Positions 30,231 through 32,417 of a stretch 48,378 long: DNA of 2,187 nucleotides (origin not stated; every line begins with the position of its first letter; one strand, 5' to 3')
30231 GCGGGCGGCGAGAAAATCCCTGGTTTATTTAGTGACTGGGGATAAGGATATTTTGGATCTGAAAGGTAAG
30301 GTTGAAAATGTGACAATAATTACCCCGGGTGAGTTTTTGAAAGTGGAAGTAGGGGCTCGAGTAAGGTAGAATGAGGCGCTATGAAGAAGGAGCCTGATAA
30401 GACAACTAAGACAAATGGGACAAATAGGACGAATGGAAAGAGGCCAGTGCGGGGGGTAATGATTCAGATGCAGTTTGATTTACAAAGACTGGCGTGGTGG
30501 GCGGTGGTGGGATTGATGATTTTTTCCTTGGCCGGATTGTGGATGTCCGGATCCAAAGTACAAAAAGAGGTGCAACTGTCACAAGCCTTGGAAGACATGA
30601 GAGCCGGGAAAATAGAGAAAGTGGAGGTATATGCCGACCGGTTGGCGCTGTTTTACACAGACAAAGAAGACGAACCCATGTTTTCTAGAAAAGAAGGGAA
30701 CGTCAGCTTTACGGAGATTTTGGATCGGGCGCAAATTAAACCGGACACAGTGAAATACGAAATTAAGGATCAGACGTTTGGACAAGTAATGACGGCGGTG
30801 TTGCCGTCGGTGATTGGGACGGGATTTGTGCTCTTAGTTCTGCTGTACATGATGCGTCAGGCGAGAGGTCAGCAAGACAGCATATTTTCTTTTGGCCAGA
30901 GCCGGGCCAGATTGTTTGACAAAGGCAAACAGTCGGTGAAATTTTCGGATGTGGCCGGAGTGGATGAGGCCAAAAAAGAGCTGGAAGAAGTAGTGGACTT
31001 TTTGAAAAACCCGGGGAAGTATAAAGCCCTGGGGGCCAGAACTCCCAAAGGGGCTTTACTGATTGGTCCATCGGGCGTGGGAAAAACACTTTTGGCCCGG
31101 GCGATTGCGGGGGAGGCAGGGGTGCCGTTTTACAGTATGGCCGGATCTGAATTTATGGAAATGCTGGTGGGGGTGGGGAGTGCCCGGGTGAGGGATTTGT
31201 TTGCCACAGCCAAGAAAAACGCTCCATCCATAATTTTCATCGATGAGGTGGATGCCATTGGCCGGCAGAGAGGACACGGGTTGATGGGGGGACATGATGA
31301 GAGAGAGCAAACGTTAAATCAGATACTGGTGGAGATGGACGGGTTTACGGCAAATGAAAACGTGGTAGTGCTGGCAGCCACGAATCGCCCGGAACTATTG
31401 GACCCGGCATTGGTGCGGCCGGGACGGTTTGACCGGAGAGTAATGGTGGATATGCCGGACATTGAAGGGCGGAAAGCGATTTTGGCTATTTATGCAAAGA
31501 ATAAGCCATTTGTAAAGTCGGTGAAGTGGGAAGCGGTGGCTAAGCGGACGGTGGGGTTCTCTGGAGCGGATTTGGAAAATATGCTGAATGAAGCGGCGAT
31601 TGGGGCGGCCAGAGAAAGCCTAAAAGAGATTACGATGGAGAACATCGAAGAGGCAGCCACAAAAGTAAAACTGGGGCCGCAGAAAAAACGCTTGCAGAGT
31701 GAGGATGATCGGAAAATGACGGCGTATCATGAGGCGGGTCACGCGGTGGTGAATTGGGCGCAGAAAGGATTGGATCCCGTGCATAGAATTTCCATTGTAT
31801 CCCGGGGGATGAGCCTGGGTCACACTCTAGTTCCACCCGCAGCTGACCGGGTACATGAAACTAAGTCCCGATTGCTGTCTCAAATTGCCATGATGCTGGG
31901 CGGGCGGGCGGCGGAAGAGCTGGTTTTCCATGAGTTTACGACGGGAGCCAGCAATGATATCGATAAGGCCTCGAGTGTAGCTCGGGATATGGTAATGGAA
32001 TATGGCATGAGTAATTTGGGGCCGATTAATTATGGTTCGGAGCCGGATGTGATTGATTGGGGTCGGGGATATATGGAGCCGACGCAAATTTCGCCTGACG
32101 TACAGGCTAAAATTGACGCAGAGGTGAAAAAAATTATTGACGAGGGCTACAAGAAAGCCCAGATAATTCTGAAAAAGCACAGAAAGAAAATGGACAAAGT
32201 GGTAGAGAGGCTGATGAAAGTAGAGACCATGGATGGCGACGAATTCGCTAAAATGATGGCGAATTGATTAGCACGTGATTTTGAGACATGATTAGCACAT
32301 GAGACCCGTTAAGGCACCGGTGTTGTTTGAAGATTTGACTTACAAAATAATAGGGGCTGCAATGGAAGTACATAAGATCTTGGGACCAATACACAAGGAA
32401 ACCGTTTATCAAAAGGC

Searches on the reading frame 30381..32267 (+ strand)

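Call 8: search_protein_families(library=pfam, proteins=[window:30381-32267:+])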
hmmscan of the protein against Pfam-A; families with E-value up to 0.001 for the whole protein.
window:30381-32267:+ (628 aa): 7 families
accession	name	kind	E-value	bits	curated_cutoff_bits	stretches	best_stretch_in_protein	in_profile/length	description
PF01434.24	Peptidase_M41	-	1.7e-62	211.1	29.9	1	438-624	2-190/191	Peptidase family M41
PF00004.35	AAA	-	2.4e-43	148.2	21.2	1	226-357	2-130/131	ATPase family associated with various cellular activities (AAA)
PF17862.7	AAA_lid_3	-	4.1e-14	52.3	27.2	1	381-424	2-45/45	AAA+ lid domain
PF07728.20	AAA_5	-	1.6e-06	28.6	22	1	226-345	3-136/139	AAA domain (dynein-related subfamily)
PF06480.20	FtsH_ext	-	1.2e-05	25.8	25.5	1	39-105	3-74/103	FtsH Extracellular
PF13191.12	AAA_16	-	0.00062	20.7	32.6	0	218-244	20-46/167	AAA ATPase domain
PF06068.19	TIP49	-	0.00072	19.3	23.8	0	223-259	51-89/347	TIP49 P-loop domain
